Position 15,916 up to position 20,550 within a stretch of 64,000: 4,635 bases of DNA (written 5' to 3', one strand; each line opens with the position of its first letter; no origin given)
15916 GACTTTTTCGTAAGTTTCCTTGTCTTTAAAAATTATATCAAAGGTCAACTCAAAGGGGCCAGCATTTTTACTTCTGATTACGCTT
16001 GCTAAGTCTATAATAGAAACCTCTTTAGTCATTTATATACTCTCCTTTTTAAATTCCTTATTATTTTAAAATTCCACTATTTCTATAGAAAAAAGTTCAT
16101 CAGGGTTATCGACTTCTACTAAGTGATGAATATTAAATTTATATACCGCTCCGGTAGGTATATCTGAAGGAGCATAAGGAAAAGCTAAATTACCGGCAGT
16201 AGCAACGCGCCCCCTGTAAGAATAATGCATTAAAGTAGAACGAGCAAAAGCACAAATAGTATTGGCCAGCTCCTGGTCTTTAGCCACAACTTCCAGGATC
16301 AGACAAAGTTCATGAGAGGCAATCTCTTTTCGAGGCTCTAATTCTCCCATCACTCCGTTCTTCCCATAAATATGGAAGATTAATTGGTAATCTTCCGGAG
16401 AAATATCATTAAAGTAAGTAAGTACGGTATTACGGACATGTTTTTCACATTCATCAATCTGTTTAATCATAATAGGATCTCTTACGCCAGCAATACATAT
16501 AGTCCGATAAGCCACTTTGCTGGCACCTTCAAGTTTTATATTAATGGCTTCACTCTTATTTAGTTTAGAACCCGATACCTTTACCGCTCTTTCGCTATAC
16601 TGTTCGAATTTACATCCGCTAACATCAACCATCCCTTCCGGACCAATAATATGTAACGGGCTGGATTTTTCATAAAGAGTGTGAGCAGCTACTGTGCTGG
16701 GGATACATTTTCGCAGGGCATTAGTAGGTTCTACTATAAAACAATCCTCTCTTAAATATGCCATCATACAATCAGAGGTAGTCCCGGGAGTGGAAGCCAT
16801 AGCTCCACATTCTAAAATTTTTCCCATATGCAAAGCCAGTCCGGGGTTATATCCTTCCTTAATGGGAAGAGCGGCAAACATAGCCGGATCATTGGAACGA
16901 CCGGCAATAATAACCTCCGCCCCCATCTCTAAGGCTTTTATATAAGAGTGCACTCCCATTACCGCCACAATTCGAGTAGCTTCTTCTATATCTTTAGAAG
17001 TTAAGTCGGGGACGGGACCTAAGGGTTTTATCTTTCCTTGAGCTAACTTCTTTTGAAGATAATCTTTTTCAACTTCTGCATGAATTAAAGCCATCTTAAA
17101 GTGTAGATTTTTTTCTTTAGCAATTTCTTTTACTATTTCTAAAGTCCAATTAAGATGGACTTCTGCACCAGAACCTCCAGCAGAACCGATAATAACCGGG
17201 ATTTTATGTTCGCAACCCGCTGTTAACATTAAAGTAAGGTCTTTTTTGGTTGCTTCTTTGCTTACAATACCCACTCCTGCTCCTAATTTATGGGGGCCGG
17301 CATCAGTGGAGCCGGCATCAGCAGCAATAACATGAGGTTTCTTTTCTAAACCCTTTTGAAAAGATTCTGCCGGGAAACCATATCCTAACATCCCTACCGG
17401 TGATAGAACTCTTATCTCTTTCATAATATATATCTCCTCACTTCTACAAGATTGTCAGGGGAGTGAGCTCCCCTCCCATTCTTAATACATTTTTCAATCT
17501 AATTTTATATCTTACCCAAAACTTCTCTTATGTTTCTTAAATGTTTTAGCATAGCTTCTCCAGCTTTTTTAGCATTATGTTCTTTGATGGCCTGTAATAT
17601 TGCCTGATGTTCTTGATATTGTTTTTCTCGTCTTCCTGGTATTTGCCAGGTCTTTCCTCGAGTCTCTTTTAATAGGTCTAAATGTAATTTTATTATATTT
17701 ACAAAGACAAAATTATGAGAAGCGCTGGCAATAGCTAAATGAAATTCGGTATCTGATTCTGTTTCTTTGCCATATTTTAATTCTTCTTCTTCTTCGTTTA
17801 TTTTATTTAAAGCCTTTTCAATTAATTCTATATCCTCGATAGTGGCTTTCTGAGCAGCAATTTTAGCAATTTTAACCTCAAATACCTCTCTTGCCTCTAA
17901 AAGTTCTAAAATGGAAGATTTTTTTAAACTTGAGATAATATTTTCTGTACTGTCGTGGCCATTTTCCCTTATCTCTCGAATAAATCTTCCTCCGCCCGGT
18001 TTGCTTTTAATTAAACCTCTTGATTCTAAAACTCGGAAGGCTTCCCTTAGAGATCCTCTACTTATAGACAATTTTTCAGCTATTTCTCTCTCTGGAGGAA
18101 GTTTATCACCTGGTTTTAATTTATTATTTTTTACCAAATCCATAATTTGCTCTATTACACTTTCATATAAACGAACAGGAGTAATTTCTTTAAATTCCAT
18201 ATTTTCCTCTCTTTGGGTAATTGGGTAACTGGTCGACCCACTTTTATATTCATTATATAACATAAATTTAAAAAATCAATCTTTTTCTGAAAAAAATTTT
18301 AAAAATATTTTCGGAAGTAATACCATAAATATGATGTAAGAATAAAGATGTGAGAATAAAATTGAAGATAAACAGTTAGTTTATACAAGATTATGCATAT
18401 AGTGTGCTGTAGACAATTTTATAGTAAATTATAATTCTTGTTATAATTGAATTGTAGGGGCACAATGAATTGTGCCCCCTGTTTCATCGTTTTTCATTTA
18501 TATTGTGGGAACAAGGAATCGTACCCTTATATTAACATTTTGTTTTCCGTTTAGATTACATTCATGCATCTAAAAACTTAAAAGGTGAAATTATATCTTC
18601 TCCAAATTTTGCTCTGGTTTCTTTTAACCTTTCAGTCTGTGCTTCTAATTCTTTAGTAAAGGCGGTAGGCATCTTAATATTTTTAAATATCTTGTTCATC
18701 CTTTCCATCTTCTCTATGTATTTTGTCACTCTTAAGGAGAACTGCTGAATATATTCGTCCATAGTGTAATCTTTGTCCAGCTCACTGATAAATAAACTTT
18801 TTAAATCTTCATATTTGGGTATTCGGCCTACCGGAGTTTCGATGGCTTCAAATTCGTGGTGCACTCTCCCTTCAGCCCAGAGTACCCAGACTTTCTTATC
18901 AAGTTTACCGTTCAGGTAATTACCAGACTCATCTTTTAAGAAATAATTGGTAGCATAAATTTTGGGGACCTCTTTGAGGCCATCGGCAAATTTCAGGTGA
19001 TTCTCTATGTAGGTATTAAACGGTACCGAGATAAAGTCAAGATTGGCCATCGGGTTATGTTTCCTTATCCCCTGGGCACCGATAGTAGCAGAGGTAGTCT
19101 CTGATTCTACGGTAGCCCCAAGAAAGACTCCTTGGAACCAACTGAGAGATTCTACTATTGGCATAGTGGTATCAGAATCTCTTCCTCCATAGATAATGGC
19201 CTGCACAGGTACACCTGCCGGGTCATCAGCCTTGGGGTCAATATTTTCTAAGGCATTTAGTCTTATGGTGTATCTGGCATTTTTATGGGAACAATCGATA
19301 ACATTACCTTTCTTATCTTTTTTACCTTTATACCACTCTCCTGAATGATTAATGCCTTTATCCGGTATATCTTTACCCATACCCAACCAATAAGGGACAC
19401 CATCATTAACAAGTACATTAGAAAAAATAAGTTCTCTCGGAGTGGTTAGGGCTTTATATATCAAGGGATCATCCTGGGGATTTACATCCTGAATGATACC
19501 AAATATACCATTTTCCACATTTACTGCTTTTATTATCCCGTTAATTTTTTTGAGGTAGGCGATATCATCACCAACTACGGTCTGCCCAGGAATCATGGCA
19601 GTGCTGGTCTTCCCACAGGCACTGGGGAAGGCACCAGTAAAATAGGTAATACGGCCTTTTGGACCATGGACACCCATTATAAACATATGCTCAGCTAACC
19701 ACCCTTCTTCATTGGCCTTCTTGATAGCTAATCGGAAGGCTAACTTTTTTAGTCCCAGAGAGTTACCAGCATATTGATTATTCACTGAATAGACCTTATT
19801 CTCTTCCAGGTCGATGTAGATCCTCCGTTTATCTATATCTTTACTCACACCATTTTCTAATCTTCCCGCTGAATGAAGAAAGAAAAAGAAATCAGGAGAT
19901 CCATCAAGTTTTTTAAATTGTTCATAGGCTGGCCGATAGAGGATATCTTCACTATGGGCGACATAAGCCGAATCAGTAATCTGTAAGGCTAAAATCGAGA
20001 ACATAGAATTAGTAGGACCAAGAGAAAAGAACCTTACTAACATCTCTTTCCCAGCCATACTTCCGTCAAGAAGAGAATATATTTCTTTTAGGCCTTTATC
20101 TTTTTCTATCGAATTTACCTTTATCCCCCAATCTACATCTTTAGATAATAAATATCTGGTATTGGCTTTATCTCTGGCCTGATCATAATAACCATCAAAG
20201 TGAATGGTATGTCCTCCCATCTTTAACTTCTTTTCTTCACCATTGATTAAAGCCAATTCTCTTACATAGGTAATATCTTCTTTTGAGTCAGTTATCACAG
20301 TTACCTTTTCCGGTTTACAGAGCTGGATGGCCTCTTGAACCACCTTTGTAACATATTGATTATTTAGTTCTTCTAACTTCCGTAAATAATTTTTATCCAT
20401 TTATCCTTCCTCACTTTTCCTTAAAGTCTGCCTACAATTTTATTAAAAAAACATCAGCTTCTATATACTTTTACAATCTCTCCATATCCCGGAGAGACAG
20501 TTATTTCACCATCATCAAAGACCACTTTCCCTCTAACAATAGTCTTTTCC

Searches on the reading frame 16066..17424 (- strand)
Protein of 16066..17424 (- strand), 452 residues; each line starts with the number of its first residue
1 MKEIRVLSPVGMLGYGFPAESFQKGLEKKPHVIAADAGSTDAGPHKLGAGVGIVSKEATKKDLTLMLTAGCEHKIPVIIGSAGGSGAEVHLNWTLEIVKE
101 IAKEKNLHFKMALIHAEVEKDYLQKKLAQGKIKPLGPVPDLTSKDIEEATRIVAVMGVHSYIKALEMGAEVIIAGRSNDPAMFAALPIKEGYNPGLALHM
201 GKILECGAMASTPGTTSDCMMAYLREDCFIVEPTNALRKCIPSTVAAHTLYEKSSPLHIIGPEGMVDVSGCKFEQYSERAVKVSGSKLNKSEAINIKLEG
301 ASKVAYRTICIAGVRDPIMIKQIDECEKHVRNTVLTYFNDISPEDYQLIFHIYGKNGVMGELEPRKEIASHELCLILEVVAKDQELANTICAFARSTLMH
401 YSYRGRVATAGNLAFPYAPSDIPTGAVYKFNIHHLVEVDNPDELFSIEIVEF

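Call 4: search_protein_families(library=ncbifam, proteins=[window:16066-17424:-])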
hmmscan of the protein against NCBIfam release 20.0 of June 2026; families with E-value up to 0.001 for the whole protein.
window:16066-17424:- (452 aa): 0 families

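Call 5: search_protein_families(library=pfam, proteins=[window:16066-17424:-])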
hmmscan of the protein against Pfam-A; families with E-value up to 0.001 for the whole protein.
window:16066-17424:- (452 aa): 1 family
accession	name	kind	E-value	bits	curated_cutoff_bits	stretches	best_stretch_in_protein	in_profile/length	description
PF07287.17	AtuA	-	5.2e-23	82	22.8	1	67-397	66-398/437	Acyclic terpene utilisation family protein AtuA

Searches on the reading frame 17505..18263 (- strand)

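Call 4: search_protein_families(library=ncbifam, proteins=[window:17505-18263:-])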
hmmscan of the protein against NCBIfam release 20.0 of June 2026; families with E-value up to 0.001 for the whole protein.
window:17505-18263:- (252 aa): 28 families (the best 25 are shown)
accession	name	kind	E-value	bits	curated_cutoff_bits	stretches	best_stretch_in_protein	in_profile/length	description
NF007741.0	PRK10421.1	equivalog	1.6e-44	152.2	311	1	28-249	4-233/262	transcriptional regulator LldR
NF003011.0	PRK03837.1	subfamily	1.1e-36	126.7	260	1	23-247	5-231/241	transcriptional regulator NanR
NF007001.0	PRK09464.1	equivalog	4.4e-34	118.3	330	1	23-249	2-232/254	pyruvate dehydrogenase complex transcriptional repressor PdhR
NF007588.0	PRK10225.1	equivalog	2.4e-32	112.2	442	1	30-249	8-231/257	Uxu operon transcriptional regulator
NF007442.0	PRK09990.1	equivalog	4e-30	105.1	301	1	31-250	10-236/256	transcriptional regulator GlcC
NF008571.0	PRK11523.1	equivalog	5.3e-23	81.8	396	1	28-249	5-225/258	transcriptional regulator ExuR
TIGR03338.1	phnR_burk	equivalog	5e-20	72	271.5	1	37-246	17-210/212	phosphonate utilization associated transcriptional regulator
NF052282.1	PLP_TF_PdxR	equivalog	5.7e-18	65.2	320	1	32-177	2-142/448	MocR-like pyridoxine biosynthesis transcription factor PdxR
NF052286.1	ecto_TF_EhuR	exception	2.9e-13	49.2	480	1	31-128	12-105/458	MocR-like ectoine utilization transcription factor EhuR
NF052290.2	MocR_like_YczR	exception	1.6e-12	46.9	487.4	1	31-140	19-117/458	MocR-like transcription factor YczR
NF003444.0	PRK04984.1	equivalog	3.2e-11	43.2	189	1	39-241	15-215/239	fatty acid metabolism transcriptional regulator FadR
TIGR02325.1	C_P_lyase_phnF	equivalog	3e-10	40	156.8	1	29-97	6-74/238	phosphonate metabolism transcriptional regulator PhnF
TIGR02812.1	fadR_gamma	equivalog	7.7e-10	38.8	249.2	1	39-242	14-215/235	fatty acid metabolism transcriptional regulator FadR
TIGR03337.1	phnR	equivalog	1.1e-09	38.4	296.75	1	33-95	3-65/231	phosphonate utilization transcriptional regulator PhnR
TIGR02404.1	trehalos_R_Bsub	equivalog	1.5e-09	37.9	211.95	1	33-101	2-70/233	trehalose operon repressor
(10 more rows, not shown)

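Call 5: search_protein_families(library=pfam, proteins=[window:17505-18263:-])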
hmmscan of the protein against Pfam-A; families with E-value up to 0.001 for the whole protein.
window:17505-18263:- (252 aa): 4 families
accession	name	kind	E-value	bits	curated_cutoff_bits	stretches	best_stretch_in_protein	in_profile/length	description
PF07729.17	FCD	-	6.5e-25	88.4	24.3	1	120-243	1-124/125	FCD domain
PF00392.27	GntR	-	1.4e-17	63.5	27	1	32-95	1-64/64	Bacterial regulatory proteins, gntR family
PF14502.12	HTH_41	-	0.00013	21.8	25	0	50-86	1-37/48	Helix-turn-helix domain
PF13412.12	HTH_24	-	0.00082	19.3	21.9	0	59-86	21-48/48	Winged helix-turn-helix DNA-binding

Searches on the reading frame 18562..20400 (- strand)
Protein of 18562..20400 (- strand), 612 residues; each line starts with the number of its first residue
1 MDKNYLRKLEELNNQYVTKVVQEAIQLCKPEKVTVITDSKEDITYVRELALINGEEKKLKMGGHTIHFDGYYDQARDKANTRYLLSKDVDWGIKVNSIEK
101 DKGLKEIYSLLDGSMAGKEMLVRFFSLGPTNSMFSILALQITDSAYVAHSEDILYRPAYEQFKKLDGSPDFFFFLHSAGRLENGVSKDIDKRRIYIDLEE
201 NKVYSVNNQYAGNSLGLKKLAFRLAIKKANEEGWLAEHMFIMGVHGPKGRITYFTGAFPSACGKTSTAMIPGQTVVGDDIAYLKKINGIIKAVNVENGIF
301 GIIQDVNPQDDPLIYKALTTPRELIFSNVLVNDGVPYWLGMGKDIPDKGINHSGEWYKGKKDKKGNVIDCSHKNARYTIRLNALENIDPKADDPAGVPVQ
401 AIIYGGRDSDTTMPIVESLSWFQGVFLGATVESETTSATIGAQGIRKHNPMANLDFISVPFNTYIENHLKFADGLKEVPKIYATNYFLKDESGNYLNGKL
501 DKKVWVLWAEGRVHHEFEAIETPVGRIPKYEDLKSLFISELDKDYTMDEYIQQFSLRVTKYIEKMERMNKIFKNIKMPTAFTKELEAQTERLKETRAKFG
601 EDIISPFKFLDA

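Call 4: search_protein_families(library=ncbifam, proteins=[window:18562-20400:-])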
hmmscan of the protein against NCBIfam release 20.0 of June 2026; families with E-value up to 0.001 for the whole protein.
window:18562-20400:- (612 aa): 1 family
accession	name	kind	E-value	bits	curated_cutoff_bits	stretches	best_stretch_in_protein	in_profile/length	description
NF003253.0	PRK04210.1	equivalog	6.9e-192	639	504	1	2-595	8-610/612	phosphoenolpyruvate carboxykinase (GTP)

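Call 5: search_protein_families(library=pfam, proteins=[window:18562-20400:-])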
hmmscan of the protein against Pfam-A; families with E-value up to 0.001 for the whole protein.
window:18562-20400:- (612 aa): 3 families
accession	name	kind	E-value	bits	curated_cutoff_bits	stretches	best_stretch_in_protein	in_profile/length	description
PF00821.23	PEPCK_GTP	-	6.6e-110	367.7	23.8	1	234-591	1-357/357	Phosphoenolpyruvate carboxykinase C-terminal P-loop domain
PF17297.7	PEPCK_N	-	4.1e-61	206.8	23.8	1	21-229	3-217/218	Phosphoenolpyruvate carboxykinase N-terminal domain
PF01293.25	PEPCK_ATP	-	2.6e-10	40.1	26.5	1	86-333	54-286/465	Phosphoenolpyruvate carboxykinase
